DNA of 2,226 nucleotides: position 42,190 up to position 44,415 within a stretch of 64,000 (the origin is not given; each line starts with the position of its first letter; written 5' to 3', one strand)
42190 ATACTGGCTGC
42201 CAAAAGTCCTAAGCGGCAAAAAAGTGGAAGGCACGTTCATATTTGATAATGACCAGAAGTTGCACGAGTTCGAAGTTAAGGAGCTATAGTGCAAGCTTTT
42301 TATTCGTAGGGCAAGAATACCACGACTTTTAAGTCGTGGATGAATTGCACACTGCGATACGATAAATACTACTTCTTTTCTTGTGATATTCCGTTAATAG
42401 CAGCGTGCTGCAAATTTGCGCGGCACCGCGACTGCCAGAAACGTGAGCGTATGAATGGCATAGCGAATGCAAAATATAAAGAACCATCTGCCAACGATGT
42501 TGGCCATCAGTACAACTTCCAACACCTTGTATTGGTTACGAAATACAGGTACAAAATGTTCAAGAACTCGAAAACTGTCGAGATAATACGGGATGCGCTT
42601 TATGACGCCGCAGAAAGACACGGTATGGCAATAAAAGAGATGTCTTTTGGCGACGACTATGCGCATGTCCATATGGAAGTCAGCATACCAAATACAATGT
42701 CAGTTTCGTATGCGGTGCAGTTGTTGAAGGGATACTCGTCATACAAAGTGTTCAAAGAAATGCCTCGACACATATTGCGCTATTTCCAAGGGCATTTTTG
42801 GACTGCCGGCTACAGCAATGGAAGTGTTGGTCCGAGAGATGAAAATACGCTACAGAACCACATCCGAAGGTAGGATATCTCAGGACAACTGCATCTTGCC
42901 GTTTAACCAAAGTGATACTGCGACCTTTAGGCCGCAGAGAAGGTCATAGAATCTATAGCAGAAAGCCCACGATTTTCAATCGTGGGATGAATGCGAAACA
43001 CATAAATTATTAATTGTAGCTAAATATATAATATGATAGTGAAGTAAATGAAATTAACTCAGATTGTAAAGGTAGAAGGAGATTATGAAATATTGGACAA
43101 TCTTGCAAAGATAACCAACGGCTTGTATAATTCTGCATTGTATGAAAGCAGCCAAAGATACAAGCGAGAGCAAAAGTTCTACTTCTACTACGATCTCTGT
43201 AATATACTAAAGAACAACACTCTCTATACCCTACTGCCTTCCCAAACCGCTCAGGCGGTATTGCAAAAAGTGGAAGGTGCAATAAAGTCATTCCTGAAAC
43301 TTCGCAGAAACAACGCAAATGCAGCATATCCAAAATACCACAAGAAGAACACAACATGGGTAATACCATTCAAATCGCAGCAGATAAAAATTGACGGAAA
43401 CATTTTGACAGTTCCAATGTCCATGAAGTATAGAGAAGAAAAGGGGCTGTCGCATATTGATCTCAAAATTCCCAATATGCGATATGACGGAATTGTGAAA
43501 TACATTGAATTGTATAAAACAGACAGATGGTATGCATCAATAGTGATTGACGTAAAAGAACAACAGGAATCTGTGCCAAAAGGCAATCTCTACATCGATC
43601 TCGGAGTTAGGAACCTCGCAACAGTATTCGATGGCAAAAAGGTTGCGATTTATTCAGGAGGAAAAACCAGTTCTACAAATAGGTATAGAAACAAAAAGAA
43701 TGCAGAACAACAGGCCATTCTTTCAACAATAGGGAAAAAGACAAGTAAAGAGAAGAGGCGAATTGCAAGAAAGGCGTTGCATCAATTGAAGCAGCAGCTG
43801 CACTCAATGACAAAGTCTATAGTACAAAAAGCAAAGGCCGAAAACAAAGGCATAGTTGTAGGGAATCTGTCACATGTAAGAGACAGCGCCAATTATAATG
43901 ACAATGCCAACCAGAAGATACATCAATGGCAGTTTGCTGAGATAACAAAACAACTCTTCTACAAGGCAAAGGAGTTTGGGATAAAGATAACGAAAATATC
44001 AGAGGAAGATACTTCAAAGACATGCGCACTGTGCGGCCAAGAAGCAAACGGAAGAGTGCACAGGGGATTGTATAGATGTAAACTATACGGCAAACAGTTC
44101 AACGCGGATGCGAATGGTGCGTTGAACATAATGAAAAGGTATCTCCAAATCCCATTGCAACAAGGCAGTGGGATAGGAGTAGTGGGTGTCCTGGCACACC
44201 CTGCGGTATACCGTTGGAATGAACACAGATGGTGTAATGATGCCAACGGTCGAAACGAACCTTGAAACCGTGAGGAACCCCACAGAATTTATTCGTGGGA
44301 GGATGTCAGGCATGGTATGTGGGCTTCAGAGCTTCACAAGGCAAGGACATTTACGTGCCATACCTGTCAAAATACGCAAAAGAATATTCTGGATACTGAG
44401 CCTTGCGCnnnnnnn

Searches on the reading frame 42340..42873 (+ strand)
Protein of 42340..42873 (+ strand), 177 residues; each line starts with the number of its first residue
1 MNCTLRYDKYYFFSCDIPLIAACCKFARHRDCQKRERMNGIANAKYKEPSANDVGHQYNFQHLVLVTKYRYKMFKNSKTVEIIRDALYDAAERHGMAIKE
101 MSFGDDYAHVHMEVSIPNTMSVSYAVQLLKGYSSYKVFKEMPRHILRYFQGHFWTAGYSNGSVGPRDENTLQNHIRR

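Call 7: search_protein_families(library=pfam, proteins=[window:42340-42873:+], max_evalue=0.01)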
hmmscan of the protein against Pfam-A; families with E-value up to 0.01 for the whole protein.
window:42340-42873:+ (177 aa): 1 family
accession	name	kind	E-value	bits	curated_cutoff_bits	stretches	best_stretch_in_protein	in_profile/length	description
PF01797.21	Y1_Tnp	-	1.9e-23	83.3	23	1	62-176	8-119/121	Transposase IS200 like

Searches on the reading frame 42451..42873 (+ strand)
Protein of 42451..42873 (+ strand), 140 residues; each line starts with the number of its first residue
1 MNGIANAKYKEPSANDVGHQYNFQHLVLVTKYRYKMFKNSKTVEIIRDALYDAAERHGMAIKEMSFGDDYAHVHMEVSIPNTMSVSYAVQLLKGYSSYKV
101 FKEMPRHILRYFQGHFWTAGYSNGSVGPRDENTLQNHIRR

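Call 32: search_solved_structures(query=window:42451-42873:+, max_evalue=0.001, show_alignments=2)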
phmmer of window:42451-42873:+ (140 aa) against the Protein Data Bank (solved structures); distinct sequences matched with E-value up to 0.001: 6.
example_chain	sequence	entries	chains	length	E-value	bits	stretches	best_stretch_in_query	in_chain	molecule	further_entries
2fyx_A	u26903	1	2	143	1.3e-07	35.3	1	18-138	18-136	transposase, putative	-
2xm3_A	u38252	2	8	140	3.7e-07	33.8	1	18-138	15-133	TRANSPOSASE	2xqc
2xma_A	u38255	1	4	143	3.9e-07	33.7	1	18-138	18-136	TRANSPOSASE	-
2xo6_A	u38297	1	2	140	5.7e-07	33.2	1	18-130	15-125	TRANSPOSASE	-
2ec2_A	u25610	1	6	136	3.3e-06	30.7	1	24-138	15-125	136aa long hypothetical transposase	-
2f4f_A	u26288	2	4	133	0.00019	25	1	24-138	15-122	Transposase, putative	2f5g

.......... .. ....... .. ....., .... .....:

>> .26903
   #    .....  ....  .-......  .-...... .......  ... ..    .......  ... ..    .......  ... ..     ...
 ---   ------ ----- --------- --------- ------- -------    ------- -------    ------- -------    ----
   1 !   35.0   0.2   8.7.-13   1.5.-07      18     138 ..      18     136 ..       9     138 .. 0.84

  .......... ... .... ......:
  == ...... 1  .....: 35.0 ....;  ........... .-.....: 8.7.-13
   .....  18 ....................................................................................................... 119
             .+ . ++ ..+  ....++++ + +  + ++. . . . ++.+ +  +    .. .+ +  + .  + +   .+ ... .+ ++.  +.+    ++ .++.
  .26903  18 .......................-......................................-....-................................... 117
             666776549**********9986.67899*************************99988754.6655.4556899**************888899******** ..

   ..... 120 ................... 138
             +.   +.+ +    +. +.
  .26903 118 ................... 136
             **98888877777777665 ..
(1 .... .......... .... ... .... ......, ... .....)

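Call 34: find_homologous_proteins(query=window:42451-42870:+, max_evalue=1e-10)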
Query window:42451-42870:+ (140 aa): 168 proteins with E <= 1e-10 among 171 candidates; the best 120 are listed.
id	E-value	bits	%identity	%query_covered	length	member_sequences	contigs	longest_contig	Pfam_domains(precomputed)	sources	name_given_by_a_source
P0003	1.8e-89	315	100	100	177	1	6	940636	PF01797.22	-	-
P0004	9.6e-80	283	88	100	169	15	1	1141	PF01797.22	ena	-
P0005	1.1e-79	283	89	100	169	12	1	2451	PF01797.22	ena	-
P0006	4.2e-79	281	87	100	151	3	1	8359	PF01797.22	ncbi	-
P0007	1.1e-78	280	87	100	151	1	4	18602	PF01797.22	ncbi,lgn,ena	-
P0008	3.3e-77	275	88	100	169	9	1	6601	PF01797.22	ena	-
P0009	8.6e-77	274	86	100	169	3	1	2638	PF01797.22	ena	-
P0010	1.8e-76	273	87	100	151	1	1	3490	PF01797.22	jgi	jgi:putative transposase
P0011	2.7e-76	272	87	100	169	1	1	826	PF01797.22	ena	-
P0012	1.2e-74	267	83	100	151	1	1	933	PF01797.22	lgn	-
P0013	2.3e-74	266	85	100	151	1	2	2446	PF01797.22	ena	-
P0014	3.5e-74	265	81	100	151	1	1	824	PF01797.22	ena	-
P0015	4.8e-74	265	84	100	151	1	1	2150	PF01797.22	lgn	-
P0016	5.4e-74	265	82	100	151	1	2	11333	PF01797.22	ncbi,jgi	-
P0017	6.3e-74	265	86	99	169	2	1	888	PF01797.22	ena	-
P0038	1.3e-62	228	74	100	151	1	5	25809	PF01797.22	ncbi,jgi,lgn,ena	jgi:putative transposase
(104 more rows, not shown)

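Call 36: find_encoding_contigs(protein=P0007, flank=2500, max_places=6)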
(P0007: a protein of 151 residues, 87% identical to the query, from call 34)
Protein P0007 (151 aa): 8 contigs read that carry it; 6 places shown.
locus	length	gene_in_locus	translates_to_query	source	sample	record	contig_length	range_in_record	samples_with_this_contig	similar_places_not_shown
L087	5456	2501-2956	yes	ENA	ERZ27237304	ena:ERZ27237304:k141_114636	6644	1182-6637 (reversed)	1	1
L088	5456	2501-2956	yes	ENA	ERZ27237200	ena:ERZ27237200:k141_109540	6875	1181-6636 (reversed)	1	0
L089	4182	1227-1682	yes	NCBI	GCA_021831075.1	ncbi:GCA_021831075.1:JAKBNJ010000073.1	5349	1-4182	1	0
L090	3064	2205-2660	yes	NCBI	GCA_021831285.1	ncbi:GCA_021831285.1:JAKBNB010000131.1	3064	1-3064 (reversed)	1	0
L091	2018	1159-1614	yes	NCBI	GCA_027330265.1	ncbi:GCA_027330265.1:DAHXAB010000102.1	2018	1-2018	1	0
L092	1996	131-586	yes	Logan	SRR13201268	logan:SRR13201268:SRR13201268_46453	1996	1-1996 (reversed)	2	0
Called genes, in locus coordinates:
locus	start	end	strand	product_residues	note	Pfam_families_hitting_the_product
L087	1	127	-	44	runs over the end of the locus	?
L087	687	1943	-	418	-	PF13173:AAA_14, PF13635:DUF4143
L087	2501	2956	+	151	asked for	PF01797:Y1_Tnp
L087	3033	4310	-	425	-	PF01637:ATPase_2 (faint), PF13173:AAA_14, PF13635:DUF4143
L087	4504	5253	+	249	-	-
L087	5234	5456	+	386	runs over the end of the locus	PF08843:AbiEii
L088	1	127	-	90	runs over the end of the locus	PF12323:HTH_OrfB_IS605 (weak)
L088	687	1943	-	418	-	PF13173:AAA_14, PF13635:DUF4143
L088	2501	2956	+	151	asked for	PF01797:Y1_Tnp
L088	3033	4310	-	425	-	PF01637:ATPase_2 (faint), PF13173:AAA_14, PF13635:DUF4143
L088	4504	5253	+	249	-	-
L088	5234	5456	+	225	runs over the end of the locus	PF08843:AbiEii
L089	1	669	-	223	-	?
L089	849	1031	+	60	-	-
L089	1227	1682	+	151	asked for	PF01797:Y1_Tnp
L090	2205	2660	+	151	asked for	PF01797:Y1_Tnp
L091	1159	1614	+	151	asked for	PF01797:Y1_Tnp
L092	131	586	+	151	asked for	PF01797:Y1_Tnp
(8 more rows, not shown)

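Call 37: find_encoding_contigs(protein=P0038, flank=2500, max_places=6)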
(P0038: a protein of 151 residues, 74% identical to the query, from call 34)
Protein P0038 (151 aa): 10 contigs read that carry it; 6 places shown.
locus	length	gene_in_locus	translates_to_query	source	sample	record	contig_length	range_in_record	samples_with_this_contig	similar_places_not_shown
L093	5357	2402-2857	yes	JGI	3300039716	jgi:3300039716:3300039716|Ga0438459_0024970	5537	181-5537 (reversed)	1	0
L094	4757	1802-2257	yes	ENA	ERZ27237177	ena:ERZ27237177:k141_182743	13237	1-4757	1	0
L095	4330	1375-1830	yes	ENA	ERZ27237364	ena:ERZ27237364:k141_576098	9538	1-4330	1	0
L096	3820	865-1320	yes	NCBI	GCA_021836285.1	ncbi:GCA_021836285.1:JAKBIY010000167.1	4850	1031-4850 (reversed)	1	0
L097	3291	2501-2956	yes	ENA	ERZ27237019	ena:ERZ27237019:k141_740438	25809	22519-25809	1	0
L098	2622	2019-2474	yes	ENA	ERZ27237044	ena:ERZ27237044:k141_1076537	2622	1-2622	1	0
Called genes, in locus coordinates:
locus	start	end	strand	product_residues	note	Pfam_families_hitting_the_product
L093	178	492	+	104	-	-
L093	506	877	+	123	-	-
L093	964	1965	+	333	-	PF02016:Peptidase_S66, PF17676:Peptidase_S66C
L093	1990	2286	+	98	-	PF13847:Methyltransf_31, PF13649:Methyltransf_25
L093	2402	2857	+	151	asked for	PF01797:Y1_Tnp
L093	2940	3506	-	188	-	-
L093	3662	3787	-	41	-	PF18930:DUF5679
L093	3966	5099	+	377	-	PF00571:CBS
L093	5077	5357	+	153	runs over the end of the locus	?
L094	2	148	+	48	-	?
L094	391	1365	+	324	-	PF02016:Peptidase_S66, PF17676:Peptidase_S66C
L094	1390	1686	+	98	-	PF13847:Methyltransf_31, PF13649:Methyltransf_25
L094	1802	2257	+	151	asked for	PF01797:Y1_Tnp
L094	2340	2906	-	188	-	-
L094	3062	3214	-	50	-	PF18930:DUF5679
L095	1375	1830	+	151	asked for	PF01797:Y1_Tnp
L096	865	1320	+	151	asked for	PF01797:Y1_Tnp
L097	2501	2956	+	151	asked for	PF01797:Y1_Tnp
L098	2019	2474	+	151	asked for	PF01797:Y1_Tnp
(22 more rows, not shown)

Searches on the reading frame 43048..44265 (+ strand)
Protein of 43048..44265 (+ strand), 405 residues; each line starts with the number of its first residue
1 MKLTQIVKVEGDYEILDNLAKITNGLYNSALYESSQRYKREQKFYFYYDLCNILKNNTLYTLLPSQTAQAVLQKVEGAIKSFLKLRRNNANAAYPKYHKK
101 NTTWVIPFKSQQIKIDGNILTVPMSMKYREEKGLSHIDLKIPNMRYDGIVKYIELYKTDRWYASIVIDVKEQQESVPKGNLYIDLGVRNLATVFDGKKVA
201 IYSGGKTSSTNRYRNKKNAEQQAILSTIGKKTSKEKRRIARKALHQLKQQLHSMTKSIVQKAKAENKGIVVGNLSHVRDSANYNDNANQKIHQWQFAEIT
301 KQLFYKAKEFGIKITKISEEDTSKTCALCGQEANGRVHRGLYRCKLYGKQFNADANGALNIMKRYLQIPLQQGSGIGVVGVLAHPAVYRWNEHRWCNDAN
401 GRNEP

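Call 7: search_protein_families(library=pfam, proteins=[window:43048-44265:+], max_evalue=0.01)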
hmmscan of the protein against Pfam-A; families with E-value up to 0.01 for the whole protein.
window:43048-44265:+ (405 aa): 2 families
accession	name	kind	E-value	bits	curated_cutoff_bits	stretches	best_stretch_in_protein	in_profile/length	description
PF07282.18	Cas12f1-like_TNB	-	4.6e-15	56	26.3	1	296-361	1-60/60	Cas12f1-like, TNB domain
PF01385.25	OrfB_IS605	-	5.6e-14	52.8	30.5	1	165-272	2-114/120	Probable transposase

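Call 11: find_encoding_contigs(protein=window:43048-44265:+, flank=3000, max_places=10)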
Protein window:43048-44265:+ (405 aa): 6 contigs read that carry it; 1 place shown.
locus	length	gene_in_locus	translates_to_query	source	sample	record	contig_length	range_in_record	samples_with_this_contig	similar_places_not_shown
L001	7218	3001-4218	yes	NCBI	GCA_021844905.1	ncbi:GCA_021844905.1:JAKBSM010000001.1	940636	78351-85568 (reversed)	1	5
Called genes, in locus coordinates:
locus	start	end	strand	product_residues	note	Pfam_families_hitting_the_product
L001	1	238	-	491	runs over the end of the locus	PF00033:Cytochrome_B (weak), PF13631:Cytochrom_B_N_2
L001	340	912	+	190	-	PF00254:FKBP_C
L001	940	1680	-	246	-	PF00226:DnaJ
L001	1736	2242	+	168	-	PF00293:NUDIX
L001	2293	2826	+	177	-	PF01797:Y1_Tnp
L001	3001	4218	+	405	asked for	PF01385:OrfB_IS605, PF07282:Cas12f1-like_TNB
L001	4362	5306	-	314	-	-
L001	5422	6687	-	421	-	PF01979:Amidohydro_1, PF07969:Amidohydro_3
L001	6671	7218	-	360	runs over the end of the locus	PF05559:DUF763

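Call 13: find_related_loci(query=window:43048-44265:+, collection=genome_contigs, flank=3000)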
Query window:43048-44265:+ (405 aa) in genome_contigs; peptide patterns used: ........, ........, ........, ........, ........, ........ (x = any residue, [..] = any of these).
109 stretches matched a pattern; 23 encode a relative of the query (tblastn E <= 1e-3); 23 distinct loci.
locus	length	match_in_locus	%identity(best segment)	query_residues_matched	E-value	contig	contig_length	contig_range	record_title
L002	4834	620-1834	92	1-405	0e+0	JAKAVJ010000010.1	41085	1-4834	MAG: Candidatus Micrarchaeota archaeon isolate YP3.bin81 NODE_1167_length_41085_cov_16.8129, whole genome shotgun sequen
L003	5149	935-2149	89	1-405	0e+0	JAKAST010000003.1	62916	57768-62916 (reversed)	MAG: Candidatus Micrarchaeota archaeon isolate YP1.bin76 NODE_442_length_62916_cov_20.623103, whole genome shotgun seque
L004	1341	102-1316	87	1-405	0e+0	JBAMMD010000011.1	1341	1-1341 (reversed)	MAG: Candidatus Kapaibacterium sp. isolate MAG22 ExploCarb_3808S_S2_14703_length_1341_cov_16, whole genome shotgun seque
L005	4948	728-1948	75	1-405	0e+0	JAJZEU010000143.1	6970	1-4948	MAG: Candidatus Micrarchaeota archaeon isolate LL2.bin4 NODE_17054_length_6970_cov_1.12305, whole genome shotgun sequenc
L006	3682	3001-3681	89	1-227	3e-138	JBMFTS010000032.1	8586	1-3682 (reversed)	MAG: Candidatus Micrarchaeia archaeon isolate KM4347-19 NODE_2486_length_8586_cov_44.107373, whole genome shotgun sequen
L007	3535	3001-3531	94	1-177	1e-110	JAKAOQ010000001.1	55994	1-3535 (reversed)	MAG: Candidatus Micrarchaeota archaeon isolate YF1.bin22 NODE_509_length_55994_cov_6.291442, whole genome shotgun sequen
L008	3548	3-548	87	34-215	1e-107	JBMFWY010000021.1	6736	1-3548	MAG: Candidatus Micrarchaeia archaeon isolate KM4364-30 NODE_21_length_6736_cov_5.294639, whole genome shotgun sequence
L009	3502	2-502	87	239-405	5e-93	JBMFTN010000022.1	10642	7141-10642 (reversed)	MAG: Candidatus Micrarchaeia archaeon isolate KM4347-14 NODE_1901_length_10642_cov_64.250401, whole genome shotgun seque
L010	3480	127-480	86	288-405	1e-67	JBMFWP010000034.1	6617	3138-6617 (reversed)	MAG: Candidatus Micrarchaeia archaeon isolate KM4364-21 NODE_34_length_6617_cov_7.804740, whole genome shotgun sequence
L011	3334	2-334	88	295-405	2e-64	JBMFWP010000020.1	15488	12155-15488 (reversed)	MAG: Candidatus Micrarchaeia archaeon isolate KM4364-21 NODE_20_length_15488_cov_7.841477, whole genome shotgun sequence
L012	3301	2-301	93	306-405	8e-60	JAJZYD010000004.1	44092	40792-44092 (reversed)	MAG: Candidatus Micrarchaeota archaeon isolate TL1-5.bin118 NODE_831_length_44092_cov_5.095667, whole genome shotgun seq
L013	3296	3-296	94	308-405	2e-59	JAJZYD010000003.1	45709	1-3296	MAG: Candidatus Micrarchaeota archaeon isolate TL1-5.bin118 NODE_767_length_45709_cov_5.270940, whole genome shotgun seq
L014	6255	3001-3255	95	321-405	3e-51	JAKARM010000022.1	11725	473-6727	MAG: Candidatus Micrarchaeota archaeon isolate YF4.bin12 NODE_4186_length_11725_cov_42.950767, whole genome shotgun sequ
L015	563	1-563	84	135-227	2e-52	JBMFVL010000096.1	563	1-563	MAG: Thermoplasmata archaeon isolate KM4348-28 NODE_96_length_563_cov_25.956790, whole genome shotgun sequence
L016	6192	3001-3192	83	341-405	3e-28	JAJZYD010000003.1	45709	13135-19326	MAG: Candidatus Micrarchaeota archaeon isolate TL1-5.bin118 NODE_767_length_45709_cov_5.270940, whole genome shotgun seq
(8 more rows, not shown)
